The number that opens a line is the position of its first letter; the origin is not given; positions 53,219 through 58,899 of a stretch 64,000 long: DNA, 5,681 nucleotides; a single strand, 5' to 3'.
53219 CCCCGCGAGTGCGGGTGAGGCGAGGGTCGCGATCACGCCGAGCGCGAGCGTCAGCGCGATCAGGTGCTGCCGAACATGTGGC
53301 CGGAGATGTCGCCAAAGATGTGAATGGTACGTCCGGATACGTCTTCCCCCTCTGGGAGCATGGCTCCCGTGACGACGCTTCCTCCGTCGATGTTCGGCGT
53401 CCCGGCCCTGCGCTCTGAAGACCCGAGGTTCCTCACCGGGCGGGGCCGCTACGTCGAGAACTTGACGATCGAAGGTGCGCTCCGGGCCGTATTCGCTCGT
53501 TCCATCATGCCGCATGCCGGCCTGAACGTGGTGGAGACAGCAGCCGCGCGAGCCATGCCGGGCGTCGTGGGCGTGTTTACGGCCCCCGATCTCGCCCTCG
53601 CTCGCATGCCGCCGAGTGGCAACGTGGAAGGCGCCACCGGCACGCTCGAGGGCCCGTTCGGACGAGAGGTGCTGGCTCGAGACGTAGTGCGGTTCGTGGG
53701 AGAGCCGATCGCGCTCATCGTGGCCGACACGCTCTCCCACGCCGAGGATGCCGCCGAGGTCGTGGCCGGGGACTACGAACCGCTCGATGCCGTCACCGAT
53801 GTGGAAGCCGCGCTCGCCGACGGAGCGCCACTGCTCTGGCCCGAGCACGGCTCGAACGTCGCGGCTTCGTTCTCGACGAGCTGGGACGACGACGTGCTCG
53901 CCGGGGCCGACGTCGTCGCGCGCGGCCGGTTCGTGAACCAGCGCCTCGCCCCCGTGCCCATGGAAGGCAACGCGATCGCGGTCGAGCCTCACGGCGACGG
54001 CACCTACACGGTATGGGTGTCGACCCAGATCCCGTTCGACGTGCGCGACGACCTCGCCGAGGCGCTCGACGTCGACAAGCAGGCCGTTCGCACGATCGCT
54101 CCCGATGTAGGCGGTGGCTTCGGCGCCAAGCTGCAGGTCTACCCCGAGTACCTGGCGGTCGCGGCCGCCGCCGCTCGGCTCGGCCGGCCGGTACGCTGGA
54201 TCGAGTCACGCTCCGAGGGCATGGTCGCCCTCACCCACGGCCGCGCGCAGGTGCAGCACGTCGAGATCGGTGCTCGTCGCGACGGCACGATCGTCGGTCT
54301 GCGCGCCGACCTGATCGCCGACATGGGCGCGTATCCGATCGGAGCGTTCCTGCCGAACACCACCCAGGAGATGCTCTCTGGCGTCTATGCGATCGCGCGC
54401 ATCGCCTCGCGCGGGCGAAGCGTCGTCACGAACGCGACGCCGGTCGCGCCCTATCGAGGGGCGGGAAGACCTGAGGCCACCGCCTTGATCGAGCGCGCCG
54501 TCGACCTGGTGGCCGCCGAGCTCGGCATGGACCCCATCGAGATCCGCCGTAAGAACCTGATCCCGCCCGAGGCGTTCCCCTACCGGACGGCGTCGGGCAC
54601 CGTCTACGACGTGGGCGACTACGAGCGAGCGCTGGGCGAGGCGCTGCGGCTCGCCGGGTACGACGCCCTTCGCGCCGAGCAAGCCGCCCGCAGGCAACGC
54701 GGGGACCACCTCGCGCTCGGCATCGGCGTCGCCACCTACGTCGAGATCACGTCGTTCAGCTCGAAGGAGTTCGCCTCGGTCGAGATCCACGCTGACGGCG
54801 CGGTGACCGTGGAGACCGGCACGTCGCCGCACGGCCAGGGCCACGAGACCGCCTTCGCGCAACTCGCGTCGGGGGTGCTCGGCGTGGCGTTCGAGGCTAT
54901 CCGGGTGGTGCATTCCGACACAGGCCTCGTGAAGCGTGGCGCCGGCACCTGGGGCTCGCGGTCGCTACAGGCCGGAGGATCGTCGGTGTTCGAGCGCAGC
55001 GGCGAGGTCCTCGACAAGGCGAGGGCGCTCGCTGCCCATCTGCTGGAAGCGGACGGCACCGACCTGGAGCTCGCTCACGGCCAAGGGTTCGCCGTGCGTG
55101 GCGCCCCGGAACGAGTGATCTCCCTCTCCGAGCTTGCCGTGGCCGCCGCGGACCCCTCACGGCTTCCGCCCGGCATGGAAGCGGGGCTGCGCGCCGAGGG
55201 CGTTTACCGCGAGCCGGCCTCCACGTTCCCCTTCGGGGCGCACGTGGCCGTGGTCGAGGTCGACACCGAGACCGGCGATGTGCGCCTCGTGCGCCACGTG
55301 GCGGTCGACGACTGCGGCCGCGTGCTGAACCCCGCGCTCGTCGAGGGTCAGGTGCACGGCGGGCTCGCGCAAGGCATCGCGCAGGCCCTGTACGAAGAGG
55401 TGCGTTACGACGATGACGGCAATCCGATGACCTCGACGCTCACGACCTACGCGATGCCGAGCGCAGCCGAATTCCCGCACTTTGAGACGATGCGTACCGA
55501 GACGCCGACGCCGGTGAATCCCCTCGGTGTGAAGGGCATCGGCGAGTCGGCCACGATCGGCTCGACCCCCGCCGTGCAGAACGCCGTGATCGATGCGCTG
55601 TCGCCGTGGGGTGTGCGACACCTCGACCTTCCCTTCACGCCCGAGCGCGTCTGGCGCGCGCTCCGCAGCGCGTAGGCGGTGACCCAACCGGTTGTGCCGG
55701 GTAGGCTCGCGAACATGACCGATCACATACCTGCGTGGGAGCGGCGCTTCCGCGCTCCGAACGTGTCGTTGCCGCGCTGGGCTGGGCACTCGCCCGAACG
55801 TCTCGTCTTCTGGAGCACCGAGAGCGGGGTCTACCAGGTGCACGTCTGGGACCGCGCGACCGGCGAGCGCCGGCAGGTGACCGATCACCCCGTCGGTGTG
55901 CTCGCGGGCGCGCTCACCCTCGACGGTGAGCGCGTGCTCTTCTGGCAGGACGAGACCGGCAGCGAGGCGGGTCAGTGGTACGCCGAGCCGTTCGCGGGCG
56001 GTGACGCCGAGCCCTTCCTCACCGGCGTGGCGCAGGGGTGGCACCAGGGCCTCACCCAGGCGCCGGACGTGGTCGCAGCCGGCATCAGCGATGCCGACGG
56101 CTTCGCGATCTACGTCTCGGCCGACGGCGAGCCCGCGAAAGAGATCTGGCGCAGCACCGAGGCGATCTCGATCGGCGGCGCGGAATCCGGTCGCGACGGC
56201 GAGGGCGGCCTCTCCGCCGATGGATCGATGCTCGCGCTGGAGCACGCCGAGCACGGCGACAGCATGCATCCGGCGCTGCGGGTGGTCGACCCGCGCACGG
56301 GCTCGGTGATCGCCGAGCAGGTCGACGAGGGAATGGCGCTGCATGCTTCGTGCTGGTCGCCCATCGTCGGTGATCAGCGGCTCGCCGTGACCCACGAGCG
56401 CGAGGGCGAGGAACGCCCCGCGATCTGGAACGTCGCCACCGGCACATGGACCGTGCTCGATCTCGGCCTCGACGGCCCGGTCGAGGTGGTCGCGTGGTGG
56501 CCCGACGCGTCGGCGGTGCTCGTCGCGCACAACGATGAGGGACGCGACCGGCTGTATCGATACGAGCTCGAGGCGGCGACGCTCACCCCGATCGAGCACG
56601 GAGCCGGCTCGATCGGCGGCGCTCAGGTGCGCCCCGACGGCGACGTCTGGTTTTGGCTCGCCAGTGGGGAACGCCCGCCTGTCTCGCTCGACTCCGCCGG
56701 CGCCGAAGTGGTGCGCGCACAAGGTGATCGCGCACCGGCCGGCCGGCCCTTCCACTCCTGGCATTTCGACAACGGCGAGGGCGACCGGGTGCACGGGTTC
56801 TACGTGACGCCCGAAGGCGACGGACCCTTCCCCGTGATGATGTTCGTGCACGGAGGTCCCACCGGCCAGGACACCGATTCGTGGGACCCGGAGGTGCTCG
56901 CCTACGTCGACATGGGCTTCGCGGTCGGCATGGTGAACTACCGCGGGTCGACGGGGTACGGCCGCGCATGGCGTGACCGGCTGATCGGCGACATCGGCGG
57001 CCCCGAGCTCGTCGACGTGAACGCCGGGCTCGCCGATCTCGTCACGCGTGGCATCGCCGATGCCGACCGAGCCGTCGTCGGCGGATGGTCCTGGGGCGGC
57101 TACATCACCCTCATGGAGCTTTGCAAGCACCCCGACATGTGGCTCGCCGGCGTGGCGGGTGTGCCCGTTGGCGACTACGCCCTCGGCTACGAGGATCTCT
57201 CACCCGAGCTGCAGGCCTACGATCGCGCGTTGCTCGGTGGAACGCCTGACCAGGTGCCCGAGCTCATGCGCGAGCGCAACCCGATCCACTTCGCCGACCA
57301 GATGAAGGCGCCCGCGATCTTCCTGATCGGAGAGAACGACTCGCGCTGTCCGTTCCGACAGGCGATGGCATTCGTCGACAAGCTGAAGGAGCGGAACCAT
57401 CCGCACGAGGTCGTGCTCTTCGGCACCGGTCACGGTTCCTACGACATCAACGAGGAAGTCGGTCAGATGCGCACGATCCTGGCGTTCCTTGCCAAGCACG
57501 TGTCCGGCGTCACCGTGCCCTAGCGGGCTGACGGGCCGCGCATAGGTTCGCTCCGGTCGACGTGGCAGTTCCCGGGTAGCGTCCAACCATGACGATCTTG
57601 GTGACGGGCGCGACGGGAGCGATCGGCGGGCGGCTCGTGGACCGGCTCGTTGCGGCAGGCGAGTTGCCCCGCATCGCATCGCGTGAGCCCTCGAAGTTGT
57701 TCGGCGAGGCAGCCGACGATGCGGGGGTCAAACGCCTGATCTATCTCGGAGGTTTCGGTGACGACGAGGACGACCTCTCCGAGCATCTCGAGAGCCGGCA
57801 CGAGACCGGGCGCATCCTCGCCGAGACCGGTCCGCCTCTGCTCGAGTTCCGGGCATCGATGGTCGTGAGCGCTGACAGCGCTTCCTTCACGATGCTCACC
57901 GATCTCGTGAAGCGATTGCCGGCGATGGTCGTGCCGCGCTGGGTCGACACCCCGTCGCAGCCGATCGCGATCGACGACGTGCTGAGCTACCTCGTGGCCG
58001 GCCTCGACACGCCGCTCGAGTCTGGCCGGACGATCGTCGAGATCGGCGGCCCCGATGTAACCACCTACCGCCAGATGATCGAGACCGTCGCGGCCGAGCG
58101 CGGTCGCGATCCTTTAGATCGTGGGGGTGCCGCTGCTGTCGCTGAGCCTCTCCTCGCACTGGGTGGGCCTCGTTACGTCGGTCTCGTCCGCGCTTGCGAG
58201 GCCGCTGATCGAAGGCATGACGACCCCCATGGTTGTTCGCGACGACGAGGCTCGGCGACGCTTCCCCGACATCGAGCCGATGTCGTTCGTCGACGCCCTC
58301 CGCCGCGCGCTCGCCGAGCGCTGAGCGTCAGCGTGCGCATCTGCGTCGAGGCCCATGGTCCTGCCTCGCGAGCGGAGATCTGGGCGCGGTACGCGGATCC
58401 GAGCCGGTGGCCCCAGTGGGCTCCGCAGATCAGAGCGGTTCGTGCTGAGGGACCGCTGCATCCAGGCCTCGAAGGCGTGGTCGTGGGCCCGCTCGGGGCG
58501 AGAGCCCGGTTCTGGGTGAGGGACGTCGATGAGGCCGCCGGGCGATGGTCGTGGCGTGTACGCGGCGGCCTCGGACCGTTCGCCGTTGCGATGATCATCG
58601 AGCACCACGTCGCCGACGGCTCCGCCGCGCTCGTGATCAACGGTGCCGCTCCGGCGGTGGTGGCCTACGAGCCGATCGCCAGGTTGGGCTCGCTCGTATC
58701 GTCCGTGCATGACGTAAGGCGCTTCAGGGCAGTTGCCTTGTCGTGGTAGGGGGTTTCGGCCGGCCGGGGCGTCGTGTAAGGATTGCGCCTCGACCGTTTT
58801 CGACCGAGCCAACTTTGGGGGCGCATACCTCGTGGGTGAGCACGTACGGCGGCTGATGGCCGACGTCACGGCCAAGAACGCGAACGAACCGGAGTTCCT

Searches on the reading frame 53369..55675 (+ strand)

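Call 15: search_protein_families(library=pfam, proteins=[window:53369-55675:+], max_evalue=0.01)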
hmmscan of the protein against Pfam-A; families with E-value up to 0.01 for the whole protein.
window:53369-55675:+ (768 aa): 3 families
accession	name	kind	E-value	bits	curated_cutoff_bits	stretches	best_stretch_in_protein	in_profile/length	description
PF20256.3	MoCoBD_2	-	6.9e-82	275.6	27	1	425-703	2-283/283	Molybdopterin cofactor-binding domain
PF02738.23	MoCoBD_1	-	8e-74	248.2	27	1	161-397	6-244/244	Molybdopterin cofactor-binding domain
PF01315.27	Ald_Xan_dh_C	-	1.1e-20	74.4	31.3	1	23-139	1-109/110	Aldehyde oxidase and xanthine dehydrogenase, a/b hammerhead domain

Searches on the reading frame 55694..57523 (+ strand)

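Call 15: search_protein_families(library=pfam, proteins=[window:55694-57523:+], max_evalue=0.01)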
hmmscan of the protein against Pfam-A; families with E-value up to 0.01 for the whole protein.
window:55694-57523:+ (609 aa): 5 families
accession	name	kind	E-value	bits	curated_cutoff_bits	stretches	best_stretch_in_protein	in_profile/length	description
PF00326.27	Peptidase_S9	-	1.9e-38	132.5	22.6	1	403-603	8-210/213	Prolyl oligopeptidase family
PF20434.5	BD-FAE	-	6.3e-09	36.1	26.8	1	507-564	158-215/215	BD-FAE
PF00561.26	Abhydrolase_1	-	1.3e-05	25.4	25.8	1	380-481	1-92/245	alpha/beta hydrolase fold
PF05448.18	AXE1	-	0.00022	20.5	21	0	357-424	60-125/321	Acetyl xylan esterase (AXE1)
PF01738.24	DLH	-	0.0022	18.1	21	1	529-581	134-187/217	Dienelactone hydrolase family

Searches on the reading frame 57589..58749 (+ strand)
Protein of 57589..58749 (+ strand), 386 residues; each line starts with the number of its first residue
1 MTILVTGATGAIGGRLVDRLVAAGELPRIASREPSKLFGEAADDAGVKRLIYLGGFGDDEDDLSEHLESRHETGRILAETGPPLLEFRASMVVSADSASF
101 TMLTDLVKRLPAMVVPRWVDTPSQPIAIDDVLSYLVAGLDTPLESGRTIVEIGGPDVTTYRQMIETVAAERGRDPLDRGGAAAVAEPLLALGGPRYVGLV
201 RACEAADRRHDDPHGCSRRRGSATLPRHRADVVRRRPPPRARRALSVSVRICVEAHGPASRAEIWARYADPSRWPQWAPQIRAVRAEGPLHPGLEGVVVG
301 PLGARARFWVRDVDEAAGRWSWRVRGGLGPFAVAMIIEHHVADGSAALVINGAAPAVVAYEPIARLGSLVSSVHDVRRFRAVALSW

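Call 15: search_protein_families(library=pfam, proteins=[window:57589-58749:+], max_evalue=0.01)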
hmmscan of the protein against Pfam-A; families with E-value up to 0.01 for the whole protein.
window:57589-58749:+ (386 aa): 4 families
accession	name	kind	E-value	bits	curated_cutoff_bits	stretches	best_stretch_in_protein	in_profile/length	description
PF10604.15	Polyketide_cyc2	-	7e-07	30.1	27.4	1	253-353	6-107/142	Polyketide cyclase / dehydrase and lipid transport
PF13460.12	NAD_binding_10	-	0.0014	19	27.2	0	7-37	1-32/184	NAD(P)H-binding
PF05368.20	NmrA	-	0.0061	16.6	27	0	2-47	4-50/298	NmrA-like family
PF03364.25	Polyketide_cyc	-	0.0084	16.8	23.4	0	258-327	2-85/126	Polyketide cyclase / dehydrase and lipid transport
